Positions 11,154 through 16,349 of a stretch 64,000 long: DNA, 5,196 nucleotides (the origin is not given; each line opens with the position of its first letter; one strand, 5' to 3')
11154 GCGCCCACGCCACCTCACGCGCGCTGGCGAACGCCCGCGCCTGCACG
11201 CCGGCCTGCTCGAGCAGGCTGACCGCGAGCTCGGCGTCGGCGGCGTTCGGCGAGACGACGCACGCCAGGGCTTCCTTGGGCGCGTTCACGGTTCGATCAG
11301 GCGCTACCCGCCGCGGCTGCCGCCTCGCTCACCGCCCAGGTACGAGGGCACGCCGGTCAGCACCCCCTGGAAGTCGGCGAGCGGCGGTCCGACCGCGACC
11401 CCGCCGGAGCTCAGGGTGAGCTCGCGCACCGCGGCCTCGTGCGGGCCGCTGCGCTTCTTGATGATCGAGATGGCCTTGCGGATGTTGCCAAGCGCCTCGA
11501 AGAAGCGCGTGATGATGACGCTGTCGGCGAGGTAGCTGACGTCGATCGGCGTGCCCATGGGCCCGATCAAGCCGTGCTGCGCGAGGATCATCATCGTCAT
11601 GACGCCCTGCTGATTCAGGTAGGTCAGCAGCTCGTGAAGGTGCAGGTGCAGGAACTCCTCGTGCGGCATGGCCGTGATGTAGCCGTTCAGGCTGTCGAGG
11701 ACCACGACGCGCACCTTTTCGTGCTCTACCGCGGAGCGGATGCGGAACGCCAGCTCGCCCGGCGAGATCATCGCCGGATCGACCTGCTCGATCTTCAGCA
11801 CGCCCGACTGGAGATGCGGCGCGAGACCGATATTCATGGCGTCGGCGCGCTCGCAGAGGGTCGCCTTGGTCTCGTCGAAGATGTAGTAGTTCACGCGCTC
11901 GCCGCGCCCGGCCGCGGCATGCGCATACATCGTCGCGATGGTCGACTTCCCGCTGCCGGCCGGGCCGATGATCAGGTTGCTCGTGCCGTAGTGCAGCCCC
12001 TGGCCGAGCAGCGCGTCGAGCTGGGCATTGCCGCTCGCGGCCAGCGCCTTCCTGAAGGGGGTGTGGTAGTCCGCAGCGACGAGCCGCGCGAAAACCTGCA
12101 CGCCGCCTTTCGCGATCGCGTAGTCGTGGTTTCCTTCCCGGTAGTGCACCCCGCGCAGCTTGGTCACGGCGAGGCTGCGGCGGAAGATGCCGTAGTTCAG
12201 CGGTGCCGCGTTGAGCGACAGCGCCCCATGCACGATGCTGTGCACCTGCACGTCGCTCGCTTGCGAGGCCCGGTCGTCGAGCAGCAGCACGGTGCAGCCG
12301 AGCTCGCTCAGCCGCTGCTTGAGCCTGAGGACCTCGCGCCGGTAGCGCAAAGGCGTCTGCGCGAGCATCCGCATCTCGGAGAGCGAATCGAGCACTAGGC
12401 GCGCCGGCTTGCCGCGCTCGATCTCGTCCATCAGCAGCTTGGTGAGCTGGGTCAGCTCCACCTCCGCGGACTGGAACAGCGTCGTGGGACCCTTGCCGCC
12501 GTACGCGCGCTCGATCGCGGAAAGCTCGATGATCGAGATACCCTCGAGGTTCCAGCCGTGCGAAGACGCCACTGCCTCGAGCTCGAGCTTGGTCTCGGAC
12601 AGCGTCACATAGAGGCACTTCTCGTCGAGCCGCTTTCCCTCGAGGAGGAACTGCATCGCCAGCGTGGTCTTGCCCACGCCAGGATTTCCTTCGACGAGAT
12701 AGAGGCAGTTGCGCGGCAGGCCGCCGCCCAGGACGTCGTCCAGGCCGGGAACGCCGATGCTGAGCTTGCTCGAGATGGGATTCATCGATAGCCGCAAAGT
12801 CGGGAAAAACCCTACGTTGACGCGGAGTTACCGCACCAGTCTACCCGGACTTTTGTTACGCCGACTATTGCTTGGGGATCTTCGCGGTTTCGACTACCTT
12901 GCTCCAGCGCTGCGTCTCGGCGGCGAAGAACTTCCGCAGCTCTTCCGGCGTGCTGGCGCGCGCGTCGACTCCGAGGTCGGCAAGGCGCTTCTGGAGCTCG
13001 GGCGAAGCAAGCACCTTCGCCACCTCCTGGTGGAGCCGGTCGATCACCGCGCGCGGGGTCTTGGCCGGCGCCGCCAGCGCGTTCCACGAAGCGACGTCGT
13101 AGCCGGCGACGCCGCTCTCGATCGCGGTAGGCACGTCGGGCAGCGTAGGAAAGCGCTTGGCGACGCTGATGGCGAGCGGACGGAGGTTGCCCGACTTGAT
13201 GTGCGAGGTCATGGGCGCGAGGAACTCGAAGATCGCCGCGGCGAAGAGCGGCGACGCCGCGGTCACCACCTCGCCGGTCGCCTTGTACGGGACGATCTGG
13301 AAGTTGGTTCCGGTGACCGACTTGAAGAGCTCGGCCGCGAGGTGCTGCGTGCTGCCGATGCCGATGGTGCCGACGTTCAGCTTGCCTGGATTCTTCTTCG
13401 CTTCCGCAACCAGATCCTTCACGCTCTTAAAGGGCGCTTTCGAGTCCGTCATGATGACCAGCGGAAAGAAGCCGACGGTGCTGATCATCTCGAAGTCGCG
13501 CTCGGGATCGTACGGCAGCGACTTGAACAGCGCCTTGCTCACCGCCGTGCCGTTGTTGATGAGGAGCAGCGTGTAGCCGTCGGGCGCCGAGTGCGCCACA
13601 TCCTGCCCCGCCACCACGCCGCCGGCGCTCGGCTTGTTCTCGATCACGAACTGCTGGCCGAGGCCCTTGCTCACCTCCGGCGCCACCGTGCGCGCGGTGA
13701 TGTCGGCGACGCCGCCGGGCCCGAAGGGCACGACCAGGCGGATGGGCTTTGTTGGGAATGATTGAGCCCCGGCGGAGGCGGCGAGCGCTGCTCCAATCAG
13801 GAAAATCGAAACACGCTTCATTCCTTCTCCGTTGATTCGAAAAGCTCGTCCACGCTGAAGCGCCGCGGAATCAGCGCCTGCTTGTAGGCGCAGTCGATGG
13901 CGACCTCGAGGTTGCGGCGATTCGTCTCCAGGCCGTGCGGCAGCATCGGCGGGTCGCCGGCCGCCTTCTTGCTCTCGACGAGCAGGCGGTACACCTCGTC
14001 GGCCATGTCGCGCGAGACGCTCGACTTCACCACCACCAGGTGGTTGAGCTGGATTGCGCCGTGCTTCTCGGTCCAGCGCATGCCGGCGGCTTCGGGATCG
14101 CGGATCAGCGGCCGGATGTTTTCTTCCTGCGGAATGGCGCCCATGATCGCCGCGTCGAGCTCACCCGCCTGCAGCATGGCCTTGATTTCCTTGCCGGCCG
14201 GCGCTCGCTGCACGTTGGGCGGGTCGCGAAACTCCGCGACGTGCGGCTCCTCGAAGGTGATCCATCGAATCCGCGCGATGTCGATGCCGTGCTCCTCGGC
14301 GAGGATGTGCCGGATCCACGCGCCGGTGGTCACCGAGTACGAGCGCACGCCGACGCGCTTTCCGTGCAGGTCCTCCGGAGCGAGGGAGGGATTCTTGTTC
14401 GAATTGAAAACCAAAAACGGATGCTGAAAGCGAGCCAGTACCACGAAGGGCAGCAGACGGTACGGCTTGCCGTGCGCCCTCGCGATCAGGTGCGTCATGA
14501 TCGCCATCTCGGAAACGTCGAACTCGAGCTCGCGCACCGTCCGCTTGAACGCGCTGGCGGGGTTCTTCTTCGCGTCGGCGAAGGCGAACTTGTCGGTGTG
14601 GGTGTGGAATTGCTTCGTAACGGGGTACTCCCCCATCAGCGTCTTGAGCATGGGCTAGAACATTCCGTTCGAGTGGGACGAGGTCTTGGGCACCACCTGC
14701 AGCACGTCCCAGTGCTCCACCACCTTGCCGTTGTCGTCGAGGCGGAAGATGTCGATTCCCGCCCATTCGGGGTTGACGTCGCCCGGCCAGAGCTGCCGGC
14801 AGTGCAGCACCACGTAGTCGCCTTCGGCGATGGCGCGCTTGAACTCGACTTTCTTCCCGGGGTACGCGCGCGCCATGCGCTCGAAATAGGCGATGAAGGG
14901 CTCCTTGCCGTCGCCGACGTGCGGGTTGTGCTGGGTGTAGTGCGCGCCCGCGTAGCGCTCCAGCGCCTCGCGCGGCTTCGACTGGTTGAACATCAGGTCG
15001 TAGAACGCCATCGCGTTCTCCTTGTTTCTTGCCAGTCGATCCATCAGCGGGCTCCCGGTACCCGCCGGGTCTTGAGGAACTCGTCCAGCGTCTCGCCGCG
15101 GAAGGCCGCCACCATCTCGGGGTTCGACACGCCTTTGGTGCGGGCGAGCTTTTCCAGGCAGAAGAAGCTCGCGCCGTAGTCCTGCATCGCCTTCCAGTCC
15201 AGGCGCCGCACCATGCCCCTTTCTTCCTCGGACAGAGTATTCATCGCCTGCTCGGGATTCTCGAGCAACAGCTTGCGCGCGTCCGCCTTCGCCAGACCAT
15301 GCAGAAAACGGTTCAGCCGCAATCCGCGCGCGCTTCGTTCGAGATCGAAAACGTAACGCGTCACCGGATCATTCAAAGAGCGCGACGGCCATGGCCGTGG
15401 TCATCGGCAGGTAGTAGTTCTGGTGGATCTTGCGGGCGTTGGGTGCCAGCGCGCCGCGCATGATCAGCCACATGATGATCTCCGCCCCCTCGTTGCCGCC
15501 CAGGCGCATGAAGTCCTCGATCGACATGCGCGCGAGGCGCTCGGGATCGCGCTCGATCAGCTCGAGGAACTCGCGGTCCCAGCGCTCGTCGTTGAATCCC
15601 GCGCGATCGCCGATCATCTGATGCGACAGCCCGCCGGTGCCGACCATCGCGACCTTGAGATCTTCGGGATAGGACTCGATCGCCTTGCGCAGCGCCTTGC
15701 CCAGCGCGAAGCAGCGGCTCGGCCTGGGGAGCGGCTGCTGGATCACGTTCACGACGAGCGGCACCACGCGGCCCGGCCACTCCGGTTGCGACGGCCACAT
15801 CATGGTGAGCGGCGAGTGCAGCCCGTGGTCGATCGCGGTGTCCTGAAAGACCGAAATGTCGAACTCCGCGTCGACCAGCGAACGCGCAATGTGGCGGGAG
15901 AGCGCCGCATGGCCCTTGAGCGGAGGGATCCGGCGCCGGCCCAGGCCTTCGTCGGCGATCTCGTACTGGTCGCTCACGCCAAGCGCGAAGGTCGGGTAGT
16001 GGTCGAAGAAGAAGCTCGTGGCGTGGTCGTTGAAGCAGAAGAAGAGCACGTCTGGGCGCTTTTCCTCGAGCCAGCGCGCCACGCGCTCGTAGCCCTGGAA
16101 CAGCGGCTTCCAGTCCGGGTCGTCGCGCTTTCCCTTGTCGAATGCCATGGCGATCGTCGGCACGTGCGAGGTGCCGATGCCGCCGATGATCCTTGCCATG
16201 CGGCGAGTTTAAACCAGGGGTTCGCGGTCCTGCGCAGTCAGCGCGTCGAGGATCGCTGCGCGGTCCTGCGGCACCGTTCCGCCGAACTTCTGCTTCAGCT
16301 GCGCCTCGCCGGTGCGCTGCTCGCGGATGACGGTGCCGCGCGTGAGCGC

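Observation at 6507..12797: KaiC-like ATPase heads a four-gene two-component operon with no KaiA or KaiB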

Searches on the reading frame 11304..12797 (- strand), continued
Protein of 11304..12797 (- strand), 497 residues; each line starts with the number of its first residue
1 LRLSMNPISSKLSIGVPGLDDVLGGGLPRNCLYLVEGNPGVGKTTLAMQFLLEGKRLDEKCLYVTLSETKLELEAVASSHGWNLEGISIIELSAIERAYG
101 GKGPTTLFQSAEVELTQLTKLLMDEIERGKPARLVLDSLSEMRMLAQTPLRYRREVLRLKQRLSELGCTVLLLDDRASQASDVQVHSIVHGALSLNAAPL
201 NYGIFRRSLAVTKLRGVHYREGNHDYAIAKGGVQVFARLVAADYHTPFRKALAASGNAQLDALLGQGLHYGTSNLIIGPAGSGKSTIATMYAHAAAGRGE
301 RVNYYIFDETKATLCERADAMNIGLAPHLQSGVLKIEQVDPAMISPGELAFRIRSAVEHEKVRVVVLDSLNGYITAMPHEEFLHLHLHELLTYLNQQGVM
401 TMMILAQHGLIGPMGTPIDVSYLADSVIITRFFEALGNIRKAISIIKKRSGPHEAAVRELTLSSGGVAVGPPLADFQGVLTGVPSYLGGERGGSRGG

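Call 44: search_protein_families(library=pfam, proteins=[L028:11478-13163:+, L059:11464-13176:+, L063:11463-13151:+, L058:11484-13034:+, L069:11469-12650:+, L053:11469-13142:+, L027:9601-11259:+, L068:11487-13175:+, L015:11484-12998:+, L075:1604-3178:+], max_evalue=0.001)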
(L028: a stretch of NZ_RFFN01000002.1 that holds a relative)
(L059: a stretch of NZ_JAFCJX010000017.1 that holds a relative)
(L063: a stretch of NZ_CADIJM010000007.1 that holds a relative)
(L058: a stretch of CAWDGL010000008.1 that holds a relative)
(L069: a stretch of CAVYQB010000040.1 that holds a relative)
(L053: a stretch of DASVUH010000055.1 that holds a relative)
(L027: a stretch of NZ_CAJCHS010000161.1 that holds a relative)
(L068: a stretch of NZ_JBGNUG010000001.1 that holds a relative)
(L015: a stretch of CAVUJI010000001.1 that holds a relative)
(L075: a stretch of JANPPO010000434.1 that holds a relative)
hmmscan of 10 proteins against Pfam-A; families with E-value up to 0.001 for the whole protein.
L028:11478-13163:+ (561 aa): 3 families
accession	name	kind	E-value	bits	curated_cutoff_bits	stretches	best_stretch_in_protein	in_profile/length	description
PF00072.30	Response_reg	-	7.3e-20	71.6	30.2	1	442-551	1-110/111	Response regulator receiver domain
PF02518.31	HATPase_c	-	1.4e-19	71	26.4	1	302-417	2-110/111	Histidine kinase-, DNA gyrase B-, and HSP90-like ATPase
PF00512.31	HisKA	-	2.5e-09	37.5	26.9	1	197-259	3-65/66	His Kinase A (phospho-acceptor) domain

L059:11464-13176:+ (570 aa): 3 families
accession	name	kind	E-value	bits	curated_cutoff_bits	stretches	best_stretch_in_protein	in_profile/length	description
PF02518.31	HATPase_c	-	3.1e-21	76.3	26.4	1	295-413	2-109/111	Histidine kinase-, DNA gyrase B-, and HSP90-like ATPase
PF00072.30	Response_reg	-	2.2e-18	66.9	30.2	1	438-544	1-110/111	Response regulator receiver domain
PF00512.31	HisKA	-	4.5e-11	43.1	26.9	1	190-251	3-64/66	His Kinase A (phospho-acceptor) domain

L063:11463-13151:+ (562 aa): 3 families
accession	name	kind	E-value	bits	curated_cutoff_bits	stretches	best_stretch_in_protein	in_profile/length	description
PF02518.31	HATPase_c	-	3.4e-19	69.8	26.4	1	301-415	2-109/111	Histidine kinase-, DNA gyrase B-, and HSP90-like ATPase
PF00072.30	Response_reg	-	1.1e-17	64.6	30.2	1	441-546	1-106/111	Response regulator receiver domain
PF00512.31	HisKA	-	4.5e-07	30.2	26.9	1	195-258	2-65/66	His Kinase A (phospho-acceptor) domain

L058:11484-13034:+ (516 aa): 7 families
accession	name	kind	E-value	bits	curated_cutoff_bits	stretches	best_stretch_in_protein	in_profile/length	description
PF02518.31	HATPase_c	-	1.1e-16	61.6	26.4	1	417-513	3-110/111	Histidine kinase-, DNA gyrase B-, and HSP90-like ATPase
PF08447.18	PAS_3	-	3.4e-14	53.3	25.6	1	185-268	3-88/89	PAS fold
PF07730.19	HisKA_3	-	1.2e-12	48.6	24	1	314-377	1-67/68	Histidine kinase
PF08448.16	PAS_4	-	1.3e-12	48.3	23.1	1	168-276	2-109/110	PAS fold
PF00989.32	PAS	-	1e-06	29.1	22.6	1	161-272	1-113/113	PAS fold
PF13426.13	PAS_9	-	2.5e-06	28.1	27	1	175-272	5-101/103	PAS domain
PF13581.12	HATPase_c_2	-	0.00055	20.4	27.4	0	424-506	36-123/127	Histidine kinase-like ATPase domain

L069:11469-12650:+ (393 aa): 3 families
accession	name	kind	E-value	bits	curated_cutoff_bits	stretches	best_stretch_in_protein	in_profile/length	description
PF02518.31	HATPase_c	-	2.1e-16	60.8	26.4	1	286-382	3-110/111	Histidine kinase-, DNA gyrase B-, and HSP90-like ATPase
PF07730.19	HisKA_3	-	2.4e-11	44.4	24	1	186-246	1-67/68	Histidine kinase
PF13581.12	HATPase_c_2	-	9.8e-07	29.3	27.4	1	291-377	34-125/127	Histidine kinase-like ATPase domain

L053:11469-13142:+ (557 aa): 3 families
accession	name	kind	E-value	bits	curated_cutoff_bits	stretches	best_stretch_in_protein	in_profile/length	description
PF02518.31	HATPase_c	-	1.9e-29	102.8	26.4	1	292-403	1-109/111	Histidine kinase-, DNA gyrase B-, and HSP90-like ATPase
PF00072.30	Response_reg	-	5e-26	91.5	30.2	1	437-550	1-110/111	Response regulator receiver domain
PF00512.31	HisKA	-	1.7e-18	66.9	26.9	1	181-244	2-64/66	His Kinase A (phospho-acceptor) domain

L027:9601-11259:+ (552 aa): 3 families
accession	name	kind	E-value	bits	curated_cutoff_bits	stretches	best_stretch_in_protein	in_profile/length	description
PF02518.31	HATPase_c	-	1.3e-18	67.9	26.4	1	271-400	1-109/111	Histidine kinase-, DNA gyrase B-, and HSP90-like ATPase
PF00072.30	Response_reg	-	1.4e-18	67.5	30.2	1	426-537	1-110/111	Response regulator receiver domain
PF00512.31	HisKA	-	8.9e-07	29.3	26.9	1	167-225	5-61/66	His Kinase A (phospho-acceptor) domain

L068:11487-13175:+ (562 aa): 3 families
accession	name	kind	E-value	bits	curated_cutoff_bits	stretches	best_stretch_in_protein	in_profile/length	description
PF02518.31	HATPase_c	-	1.3e-19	71.1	26.4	1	301-414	2-110/111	Histidine kinase-, DNA gyrase B-, and HSP90-like ATPase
PF00072.30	Response_reg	-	5.5e-17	62.4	30.2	1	439-548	1-110/111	Response regulator receiver domain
PF00512.31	HisKA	-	4.2e-08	33.6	26.9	1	195-257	2-64/66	His Kinase A (phospho-acceptor) domain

L015:11484-12998:+ (504 aa): 4 families
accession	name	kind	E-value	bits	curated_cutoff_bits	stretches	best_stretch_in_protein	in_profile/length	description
PF02518.31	HATPase_c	-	1.7e-25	90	26.4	1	256-367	2-110/111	Histidine kinase-, DNA gyrase B-, and HSP90-like ATPase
PF00072.30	Response_reg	-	3e-19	69.7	30.2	1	389-502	1-110/111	Response regulator receiver domain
PF00512.31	HisKA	-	9.8e-13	48.4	26.9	1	143-208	1-65/66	His Kinase A (phospho-acceptor) domain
PF13589.12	HATPase_c_3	-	0.00028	21.4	25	1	260-334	3-78/137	Histidine kinase-, DNA gyrase B-, and HSP90-like ATPase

L075:1604-3178:+ (524 aa): 4 families
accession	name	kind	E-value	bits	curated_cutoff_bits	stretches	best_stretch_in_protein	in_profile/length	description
PF02518.31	HATPase_c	-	3.4e-27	95.5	26.4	1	263-373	2-109/111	Histidine kinase-, DNA gyrase B-, and HSP90-like ATPase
PF00072.30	Response_reg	-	8.1e-24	84.4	30.2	1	399-512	1-110/111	Response regulator receiver domain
PF00512.31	HisKA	-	6.7e-16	58.5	26.9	1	151-214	2-64/66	His Kinase A (phospho-acceptor) domain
PF13581.12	HATPase_c_2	-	0.00011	22.7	27.4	1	268-367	33-123/127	Histidine kinase-like ATPase domain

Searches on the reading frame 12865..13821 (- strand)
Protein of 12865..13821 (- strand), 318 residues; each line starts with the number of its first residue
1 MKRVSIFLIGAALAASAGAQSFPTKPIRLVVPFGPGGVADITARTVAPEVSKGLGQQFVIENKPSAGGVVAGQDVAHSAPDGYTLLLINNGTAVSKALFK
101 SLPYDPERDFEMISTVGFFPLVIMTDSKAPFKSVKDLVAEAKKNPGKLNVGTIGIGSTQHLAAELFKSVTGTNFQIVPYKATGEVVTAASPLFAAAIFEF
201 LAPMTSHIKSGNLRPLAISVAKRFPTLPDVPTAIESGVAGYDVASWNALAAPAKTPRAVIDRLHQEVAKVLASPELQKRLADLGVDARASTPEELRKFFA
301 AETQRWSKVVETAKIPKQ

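Call 7: search_protein_families(library=pfam, proteins=[window:12865-13821:-], max_evalue=0.001)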
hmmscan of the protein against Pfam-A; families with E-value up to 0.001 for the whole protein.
window:12865-13821:- (318 aa): 1 family
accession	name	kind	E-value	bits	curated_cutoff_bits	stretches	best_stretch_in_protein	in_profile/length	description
PF03401.19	TctC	-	7e-66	223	27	1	43-312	2-271/274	Tripartite tricarboxylate transporter family receptor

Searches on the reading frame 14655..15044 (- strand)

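Call 7: search_protein_families(library=pfam, proteins=[window:14655-15044:-], max_evalue=0.001)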
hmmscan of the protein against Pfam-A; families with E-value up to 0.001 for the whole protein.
window:14655-15044:- (129 aa): 2 families
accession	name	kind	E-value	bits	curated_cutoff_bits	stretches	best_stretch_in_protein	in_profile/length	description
PF12680.13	SnoaL_2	-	1.8e-12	48.2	27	1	13-111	3-102/102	SnoaL-like domain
PF07366.18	SnoaL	-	2.9e-12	46.9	28.4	1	11-118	3-120/126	SnoaL-like polyketide cyclase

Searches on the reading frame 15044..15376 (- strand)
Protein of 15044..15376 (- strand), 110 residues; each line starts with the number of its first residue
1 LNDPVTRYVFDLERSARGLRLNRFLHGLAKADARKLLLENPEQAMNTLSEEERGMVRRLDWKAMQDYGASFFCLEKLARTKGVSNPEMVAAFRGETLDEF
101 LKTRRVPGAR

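Call 7: search_protein_families(library=pfam, proteins=[window:15044-15376:-], max_evalue=0.001)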
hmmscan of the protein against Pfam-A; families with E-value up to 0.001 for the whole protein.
window:15044-15376:- (110 aa): 1 family
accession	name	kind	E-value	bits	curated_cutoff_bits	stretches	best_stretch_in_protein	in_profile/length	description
PF07746.16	LigA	-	1.1e-21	77.2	25.3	1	21-105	1-87/87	Aromatic-ring-opening dioxygenase LigAB, LigA subunit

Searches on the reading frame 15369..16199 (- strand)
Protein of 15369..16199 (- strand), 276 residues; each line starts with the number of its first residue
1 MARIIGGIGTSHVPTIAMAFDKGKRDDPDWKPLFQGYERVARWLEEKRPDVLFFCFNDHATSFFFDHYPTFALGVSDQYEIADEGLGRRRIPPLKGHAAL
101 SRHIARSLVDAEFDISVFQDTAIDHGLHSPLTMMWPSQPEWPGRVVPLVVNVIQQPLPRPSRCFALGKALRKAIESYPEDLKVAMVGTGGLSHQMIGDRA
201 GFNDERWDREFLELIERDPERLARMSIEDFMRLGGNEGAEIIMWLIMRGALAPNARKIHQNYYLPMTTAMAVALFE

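Call 7: search_protein_families(library=pfam, proteins=[window:15369-16199:-], max_evalue=0.001)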
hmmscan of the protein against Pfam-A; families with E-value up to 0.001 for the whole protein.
window:15369-16199:- (276 aa): 1 family
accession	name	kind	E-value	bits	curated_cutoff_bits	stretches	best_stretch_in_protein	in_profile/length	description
PF02900.23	LigB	-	1.5e-64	218.1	26.3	1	8-271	3-267/269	Catalytic LigB subunit of aromatic ring-opening dioxygenase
